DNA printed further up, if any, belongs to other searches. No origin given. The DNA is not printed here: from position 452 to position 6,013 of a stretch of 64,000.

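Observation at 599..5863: Giant membrane-anchored surface protein combining Cys/Asp repeats, an embedded thioredoxin domain and two HExxH modules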

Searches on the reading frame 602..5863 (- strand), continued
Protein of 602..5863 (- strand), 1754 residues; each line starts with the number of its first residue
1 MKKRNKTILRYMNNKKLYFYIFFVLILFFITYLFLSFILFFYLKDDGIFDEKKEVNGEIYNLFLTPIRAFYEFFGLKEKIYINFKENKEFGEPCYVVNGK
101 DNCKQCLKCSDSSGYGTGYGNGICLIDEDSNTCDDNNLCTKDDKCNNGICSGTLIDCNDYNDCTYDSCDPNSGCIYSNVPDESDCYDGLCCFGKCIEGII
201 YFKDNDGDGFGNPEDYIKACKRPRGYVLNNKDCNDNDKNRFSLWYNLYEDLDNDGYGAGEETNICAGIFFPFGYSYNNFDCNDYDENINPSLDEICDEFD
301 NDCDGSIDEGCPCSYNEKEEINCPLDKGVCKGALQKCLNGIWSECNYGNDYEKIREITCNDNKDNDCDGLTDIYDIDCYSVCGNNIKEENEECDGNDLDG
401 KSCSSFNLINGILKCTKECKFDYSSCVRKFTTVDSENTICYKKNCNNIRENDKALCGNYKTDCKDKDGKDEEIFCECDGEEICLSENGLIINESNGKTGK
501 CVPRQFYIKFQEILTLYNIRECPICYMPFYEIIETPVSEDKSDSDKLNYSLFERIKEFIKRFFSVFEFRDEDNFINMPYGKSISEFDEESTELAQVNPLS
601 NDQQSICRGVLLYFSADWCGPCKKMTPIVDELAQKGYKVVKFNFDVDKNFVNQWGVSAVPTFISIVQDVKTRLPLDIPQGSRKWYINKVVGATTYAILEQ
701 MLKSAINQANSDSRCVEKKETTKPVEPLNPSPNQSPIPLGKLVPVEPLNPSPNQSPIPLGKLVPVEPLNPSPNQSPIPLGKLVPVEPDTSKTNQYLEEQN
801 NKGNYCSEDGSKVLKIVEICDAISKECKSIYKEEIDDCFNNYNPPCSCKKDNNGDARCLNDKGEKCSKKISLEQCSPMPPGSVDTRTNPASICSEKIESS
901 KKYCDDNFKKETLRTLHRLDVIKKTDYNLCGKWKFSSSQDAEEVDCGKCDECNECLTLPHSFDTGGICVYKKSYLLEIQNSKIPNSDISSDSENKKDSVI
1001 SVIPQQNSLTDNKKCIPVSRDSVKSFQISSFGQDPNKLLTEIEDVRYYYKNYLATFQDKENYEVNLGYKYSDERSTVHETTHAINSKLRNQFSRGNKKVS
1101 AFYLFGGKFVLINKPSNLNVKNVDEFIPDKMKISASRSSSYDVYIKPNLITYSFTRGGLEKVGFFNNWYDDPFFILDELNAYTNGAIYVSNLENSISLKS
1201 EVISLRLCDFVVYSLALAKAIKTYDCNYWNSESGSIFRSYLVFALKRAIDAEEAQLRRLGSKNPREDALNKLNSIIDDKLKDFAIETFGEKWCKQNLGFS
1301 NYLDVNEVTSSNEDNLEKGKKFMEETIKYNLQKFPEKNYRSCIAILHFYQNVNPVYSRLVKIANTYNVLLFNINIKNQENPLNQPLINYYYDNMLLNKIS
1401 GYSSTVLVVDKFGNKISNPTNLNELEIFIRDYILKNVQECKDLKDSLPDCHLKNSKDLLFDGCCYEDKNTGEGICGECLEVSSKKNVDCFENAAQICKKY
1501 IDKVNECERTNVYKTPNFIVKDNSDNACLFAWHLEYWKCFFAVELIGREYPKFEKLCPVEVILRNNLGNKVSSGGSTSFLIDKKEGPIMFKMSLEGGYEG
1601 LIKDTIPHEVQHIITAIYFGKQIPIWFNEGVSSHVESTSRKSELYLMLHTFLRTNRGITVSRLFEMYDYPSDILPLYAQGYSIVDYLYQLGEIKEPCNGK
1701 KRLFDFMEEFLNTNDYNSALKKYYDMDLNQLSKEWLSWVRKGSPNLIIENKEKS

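Call 7: find_homologous_proteins(query=window:602-5863:-, max_evalue=0.001)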
Query window:602-5863:- (1754 aa): 2114 proteins with E <= 0.001 among 8000 candidates; the best 120 are listed.
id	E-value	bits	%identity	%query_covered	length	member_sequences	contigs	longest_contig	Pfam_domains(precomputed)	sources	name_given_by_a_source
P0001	0.0e+0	4110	100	100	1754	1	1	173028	PF11617.14,PF00085.27,PF13485.12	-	-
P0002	4.7e-223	762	37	9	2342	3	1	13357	PF11617.14,PF02494.23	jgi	jgi:hypothetical protein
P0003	3.7e-213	729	36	10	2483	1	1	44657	PF11617.14,PF18962.8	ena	-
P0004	3.5e-196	673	39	6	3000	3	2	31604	PF22352.3,PF13585.13,PF11617.14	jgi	jgi:gliding motility-associated-like protein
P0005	7.4e-172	592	39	9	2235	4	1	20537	PF11617.14,PF18962.8,PF00041.28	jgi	jgi:hypothetical protein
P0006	4.2e-162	560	37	8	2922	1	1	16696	PF11617.14,PF05567.18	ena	-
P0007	3.9e-154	533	32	7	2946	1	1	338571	PF11617.14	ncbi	-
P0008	8.6e-153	529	46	7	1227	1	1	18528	PF11617.14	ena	-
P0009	6.7e-148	513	32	10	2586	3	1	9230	PF23237.2,PF11617.14,PF02494.23,PF16403.12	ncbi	ncbi:MAG: MopE-related protein, partial [Bacteroidota bacterium]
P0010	2.8e-147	510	29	11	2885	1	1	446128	PF11617.14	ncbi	-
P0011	1.9e-144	501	35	6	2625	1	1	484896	PF00059.28,PF11617.14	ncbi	-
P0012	8.5e-143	496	36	7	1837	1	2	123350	PF11617.14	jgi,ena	-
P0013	2.3e-141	491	32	10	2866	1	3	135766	PF22352.3,PF13585.13,PF11617.14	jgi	jgi:gliding motility-associated-like protein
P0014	7.4e-141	489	43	7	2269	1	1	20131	PF11617.14,PF18962.8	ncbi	ncbi:MAG: MopE-related protein [Saprospiraceae bacterium]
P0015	1.3e-138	482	41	9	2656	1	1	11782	PF11617.14,PF18962.8,PF24312.2,PF01483.28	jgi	-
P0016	2.7e-132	461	41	6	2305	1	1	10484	PF11617.14,PF18962.8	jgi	jgi:hypothetical protein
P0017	9.1e-132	459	30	10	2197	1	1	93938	PF11617.14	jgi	jgi:hypothetical protein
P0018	1.3e-131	459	44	7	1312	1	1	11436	PF11617.14,PF18962.8,PF23627.2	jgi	jgi:hypothetical protein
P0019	7.0e-131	456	36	7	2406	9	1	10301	PF22352.3,PF13585.13,PF11617.14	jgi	jgi:gliding motility-associated-like protein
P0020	8.1e-131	456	42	8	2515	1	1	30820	PF07081.19,PF18772.9,PF22352.3,PF11617.14,PF02494.23,PF18962.8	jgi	jgi:regulation of enolase protein 1 (concanavalin A-like superfamily)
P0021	3.4e-130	454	37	6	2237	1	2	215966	PF00059.28,PF11617.14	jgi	-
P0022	6.8e-129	450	33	9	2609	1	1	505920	PF11617.14,PF18962.8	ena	-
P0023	1.6e-122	428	34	7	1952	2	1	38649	PF04151.22,PF11617.14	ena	-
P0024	5.5e-120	420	40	7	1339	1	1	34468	PF07081.19,PF11617.14,PF02494.23,PF26586.1,PF18962.8,PF21160.3,PF04761.17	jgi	-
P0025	3.1e-117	411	39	6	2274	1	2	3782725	PF11617.14,PF18962.8,PF23759.2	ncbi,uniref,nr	ncbi:MopE-related protein [Aestuariibaculum lutulentum]|uniref:T9SS type A sorting domain-containing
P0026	1.1e-116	409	33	7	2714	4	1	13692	PF11617.14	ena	-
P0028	8.3e-113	396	29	10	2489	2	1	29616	PF01839.30,PF00059.28,PF11617.14,PF13517.13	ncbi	-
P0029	5.9e-110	387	39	7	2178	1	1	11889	PF13573.13,PF11617.14,PF18962.8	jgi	jgi:hypothetical protein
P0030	9.0e-109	383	30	10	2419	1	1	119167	PF11617.14,PF13385.14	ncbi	-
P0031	5.4e-108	380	36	6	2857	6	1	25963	PF13872.13,PF11617.14,PF01663.28,PF16347.11,PF00884.29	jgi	jgi:arylsulfatase A-like enzyme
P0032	5.0e-106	374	41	10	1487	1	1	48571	PF26549.1,PF11617.14,PF26550.2,PF07676.19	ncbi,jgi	-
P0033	5.7e-106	373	34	10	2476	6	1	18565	PF21722.5,PF13573.13,PF11617.14,PF02494.23,PF01483.28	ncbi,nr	ncbi:MAG: HYR domain-containing protein, partial [Bacteroidia bacterium]|nr:HYR domain-containing pr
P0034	5.8e-106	373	40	6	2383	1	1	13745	PF01839.30,PF11617.14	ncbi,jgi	-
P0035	1.1e-105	373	32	7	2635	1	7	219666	PF11617.14,PF18962.8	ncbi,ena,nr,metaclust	ncbi:MAG: hypothetical protein A3H98_00420 [Bacteroidetes bacterium RIFCSPLOWO2_02_FULL_36_8]|nr:MAG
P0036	5.2e-105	370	30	11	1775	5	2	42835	PF11617.14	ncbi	-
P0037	6.8e-104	367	32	10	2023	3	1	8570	PF19408.6,PF11617.14,PF18962.8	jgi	-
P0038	1.0e-103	366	37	10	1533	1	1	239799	PF13585.13,PF11617.14,PF03160.21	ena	-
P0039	3.6e-102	361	43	5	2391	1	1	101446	PF11617.14,PF18962.8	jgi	jgi:hypothetical protein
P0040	9.6e-102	359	35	8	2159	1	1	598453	PF04151.22,PF11617.14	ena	-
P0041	5.4e-101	357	29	7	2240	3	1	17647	PF11617.14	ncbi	-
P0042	4.2e-99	351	36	6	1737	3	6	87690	PF11617.14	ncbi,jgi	jgi:hypothetical protein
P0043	1.5e-97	346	36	10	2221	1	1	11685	PF11617.14,PF18962.8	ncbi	ncbi:MAG TPA: MopE-related protein [Chitinophagaceae bacterium]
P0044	1.2e-96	343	35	9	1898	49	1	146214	PF22352.3,PF13585.13,PF11617.14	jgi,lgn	-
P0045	1.3e-95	339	33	7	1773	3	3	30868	PF11617.14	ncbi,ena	-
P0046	2.4e-95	338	42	6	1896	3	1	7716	PF22352.3,PF13585.13,PF11617.14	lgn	-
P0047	6.3e-95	337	31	6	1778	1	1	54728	PF11617.14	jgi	-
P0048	6.7e-95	337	30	11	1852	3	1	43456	PF13582.13,PF11617.14,PF13688.13,PF18962.8,PF13574.13,PF13583.12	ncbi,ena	-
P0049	6.9e-95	337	38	9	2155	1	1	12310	PF11617.14,PF03160.21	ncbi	-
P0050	1.2e-94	336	37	8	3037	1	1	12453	PF11617.14,PF00932.26,PF11999.14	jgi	jgi:hypothetical protein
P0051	1.7e-94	335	33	10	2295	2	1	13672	PF22073.3,PF01839.30,PF15780.12,PF11617.14,PF13517.13,PF22544.3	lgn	-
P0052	4.4e-94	334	34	10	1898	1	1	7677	PF22352.3,PF13585.13,PF11617.14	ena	-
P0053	1.1e-93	333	34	8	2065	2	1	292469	PF19408.6,PF11617.14,PF18962.8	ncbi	-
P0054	1.2e-93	333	35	6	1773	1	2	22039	PF11617.14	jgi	-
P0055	2.3e-93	332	39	7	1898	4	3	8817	PF22352.3,PF13585.13,PF11617.14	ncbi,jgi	jgi:gliding motility-associated-like protein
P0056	9.4e-93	330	37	7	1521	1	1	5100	PF01839.30,PF12256.15,PF11617.14,PF13517.13,PF18962.8,PF19081.7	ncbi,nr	ncbi:MAG TPA: MopE-related protein, partial [Parafilimonas sp.]|nr:MopE-related protein [Parafilimon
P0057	1.5e-91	326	35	6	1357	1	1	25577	PF11617.14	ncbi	-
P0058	2.8e-91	325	37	7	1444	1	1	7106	PF11617.14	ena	-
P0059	4.1e-91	324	42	7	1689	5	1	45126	PF11617.14,PF18962.8,PF00041.28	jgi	jgi:hypothetical protein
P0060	7.2e-91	323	33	10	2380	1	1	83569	PF07081.19,PF11617.14,PF18962.8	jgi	jgi:regulation of enolase protein 1 (concanavalin A-like superfamily)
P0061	7.7e-91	323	36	7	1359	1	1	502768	PF11617.14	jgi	jgi:hypothetical protein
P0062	8.6e-91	323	31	10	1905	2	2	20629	PF19408.6,PF11617.14,PF18962.8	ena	-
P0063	1.0e-90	323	37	7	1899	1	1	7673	PF22352.3,PF13585.13,PF11617.14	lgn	-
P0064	1.1e-90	323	38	7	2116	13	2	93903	PF20041.6,PF11617.14,PF02796.22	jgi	jgi:RHS repeat-associated protein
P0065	1.3e-90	323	37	6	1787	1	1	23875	PF19408.6,PF11617.14,PF18962.8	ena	-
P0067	8.4e-90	320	37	8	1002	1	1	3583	PF11617.14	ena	-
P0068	3.0e-89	318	36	9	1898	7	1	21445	PF22352.3,PF13585.13,PF11617.14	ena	-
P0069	6.6e-89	317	31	10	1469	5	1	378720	PF11617.14,PF00415.25,PF13540.13,PF25384.2,PF25390.2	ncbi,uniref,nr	ncbi:Alpha-tubulin suppressor [Myxococcus fulvus]|uniref:Alpha-tubulin suppressor n=1 Tax=Myxococcus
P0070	2.7e-88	315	36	9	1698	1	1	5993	PF01839.30,PF12256.15,PF11617.14,PF13517.13,PF18962.8,PF24514.2,PF23759.2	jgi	jgi:hypothetical protein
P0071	6.7e-88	314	36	7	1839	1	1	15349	PF19408.6,PF11617.14,PF18962.8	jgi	-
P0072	9.3e-88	313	36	7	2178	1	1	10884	PF22073.3,PF15780.12,PF11617.14,PF22544.3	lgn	-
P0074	2.8e-87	312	38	6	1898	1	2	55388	PF22352.3,PF13585.13,PF11617.14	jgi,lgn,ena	-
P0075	3.7e-87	311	40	7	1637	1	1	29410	PF11617.14,PF13517.13,PF18962.8,PF24514.2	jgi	jgi:hypothetical protein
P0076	8.1e-87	310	33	8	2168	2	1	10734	PF00059.28,PF11617.14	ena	-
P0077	5.2e-86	307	33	10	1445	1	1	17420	PF11617.14,PF24272.2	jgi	jgi:hypothetical protein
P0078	5.4e-86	307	33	10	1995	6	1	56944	PF13582.13,PF11617.14,PF13688.13,PF18962.8,PF13574.13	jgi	-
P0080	3.3e-85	305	32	6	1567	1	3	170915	PF11617.14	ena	-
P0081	9.9e-85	303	29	12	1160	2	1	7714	PF11617.14,PF26696.1,PF01392.29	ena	-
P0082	1.5e-84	303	33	12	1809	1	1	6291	PF02412.24,PF07646.22,PF24681.2,PF11617.14,PF13415.13,PF03160.21,PF18962.8,PF24981.2,PF01344.32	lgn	-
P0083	1.6e-84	302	39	6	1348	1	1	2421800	PF11617.14,PF18962.8,PF00188.33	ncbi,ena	-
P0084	1.6e-84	302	33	11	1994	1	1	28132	PF11617.14,PF05567.18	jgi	jgi:Tfp pilus tip-associated adhesin PilY1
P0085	2.1e-84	302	33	12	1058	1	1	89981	PF11617.14,PF18962.8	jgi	jgi:large repetitive protein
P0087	5.0e-84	301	44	6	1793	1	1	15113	PF13585.13,PF11617.14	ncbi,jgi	jgi:gliding motility-associated-like protein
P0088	6.7e-84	300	41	7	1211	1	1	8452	PF11617.14,PF18962.8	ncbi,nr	ncbi:MAG TPA: T9SS type A sorting domain-containing protein, partial [Bacteroidetes bacterium]|nr:T9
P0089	1.5e-83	299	43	8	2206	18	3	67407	PF11617.14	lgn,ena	-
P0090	1.8e-83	299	37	6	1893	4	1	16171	PF22352.3,PF13585.13,PF11617.14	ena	-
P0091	3.5e-83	298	34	6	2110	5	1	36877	PF00059.28,PF11617.14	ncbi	-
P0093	4.5e-82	294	33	10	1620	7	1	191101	PF19408.6,PF11617.14,PF18962.8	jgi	jgi:hypothetical protein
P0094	7.4e-82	294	33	6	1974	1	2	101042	PF00059.28,PF11617.14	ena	-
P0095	1.3e-81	293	36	10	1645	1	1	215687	PF11617.14,PF18962.8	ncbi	-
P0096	1.5e-81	293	37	9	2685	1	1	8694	PF21226.5,PF07495.20,PF15418.13,PF13573.13,PF11617.14,PF18962.8,PF07705.18,PF14734.13,PF19077.7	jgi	jgi:hypothetical protein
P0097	1.9e-81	292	29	6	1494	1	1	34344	PF01410.24,PF11617.14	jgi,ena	-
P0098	2.2e-81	292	30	8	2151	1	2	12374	PF15780.12,PF11617.14,PF22544.3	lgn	-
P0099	1.6e-80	289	37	6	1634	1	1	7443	PF11617.14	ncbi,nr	ncbi:MAG: hypothetical protein HN348_04595, partial [Proteobacteria bacterium]|nr:hypothetical prote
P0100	3.1e-80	288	37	10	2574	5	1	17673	PF02140.24,PF11617.14,PF13385.14,PF18962.8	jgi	jgi:hypothetical protein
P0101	4.7e-80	288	34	8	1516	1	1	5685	PF04151.22,PF11617.14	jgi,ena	jgi:hypothetical protein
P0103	4.3e-79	284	29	10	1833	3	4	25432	PF19408.6,PF11617.14,PF18962.8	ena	-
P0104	6.0e-79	284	35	6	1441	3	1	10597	PF11617.14,PF24272.2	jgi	jgi:hypothetical protein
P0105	6.3e-79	284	30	6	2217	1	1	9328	PF11617.14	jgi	jgi:MYXO-CTERM domain-containing protein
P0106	1.3e-78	283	34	6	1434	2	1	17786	PF00059.28,PF11617.14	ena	-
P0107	1.7e-78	282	35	6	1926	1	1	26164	PF13582.13,PF11617.14,PF13688.13,PF18962.8,PF13574.13,PF13583.12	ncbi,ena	-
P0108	3.2e-78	282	32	6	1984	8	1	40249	PF13582.13,PF11617.14,PF13688.13,PF18962.8,PF13574.13,PF13583.12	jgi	jgi:hypothetical protein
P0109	3.3e-78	281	33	11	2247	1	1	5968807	PF19408.6,PF11617.14,PF18962.8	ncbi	ncbi:MAG: MopE-related protein [Ferruginibacter sp.]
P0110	4.1e-78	281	32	8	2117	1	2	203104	PF11617.14,PF02494.23,PF18962.8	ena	-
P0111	8.8e-78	280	35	6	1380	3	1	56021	PF04151.22,PF11617.14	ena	-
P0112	1.9e-77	279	33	10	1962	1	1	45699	PF01839.30,PF16743.11,PF11617.14,PF02494.23,PF03160.21,PF13517.13,PF13385.14,PF18962.8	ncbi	-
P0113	3.3e-77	278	29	14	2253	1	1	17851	PF02412.24,PF13229.13,PF11617.14,PF24517.3,PF05048.20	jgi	jgi:parallel beta-helix repeat protein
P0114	3.5e-77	278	36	7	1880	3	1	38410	PF11617.14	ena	-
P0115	7.0e-77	277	32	6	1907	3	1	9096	PF00059.28,PF11617.14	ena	-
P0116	9.2e-77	277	35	6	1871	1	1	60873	PF11617.14,PF00932.26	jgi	jgi:hypothetical protein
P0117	1.1e-76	276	32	14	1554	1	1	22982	PF11617.14,PF03160.21,PF18962.8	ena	-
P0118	1.2e-76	276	27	6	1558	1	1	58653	PF11617.14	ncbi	-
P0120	7.2e-76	274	33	14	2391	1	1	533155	PF13313.12,PF11617.14,PF17957.8,PF18962.8,PF20254.4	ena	-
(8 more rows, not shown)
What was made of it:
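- Closest known: MopE-related giant surface proteins of Bacteroidota and Myxococcota. Same: These proteins make up the thousands of hits in call 7.
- Giant Cys-repeat proteins are usually annotated as adhesins (names in call 7).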

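Call 10: find_encoding_contigs(protein=P0001, flank=10000, max_places=6)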
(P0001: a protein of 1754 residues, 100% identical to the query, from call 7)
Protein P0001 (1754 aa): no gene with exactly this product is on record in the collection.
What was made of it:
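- Tried and rejected: An exact-sequence look-up of the giant protein found no contig on record (call 10).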
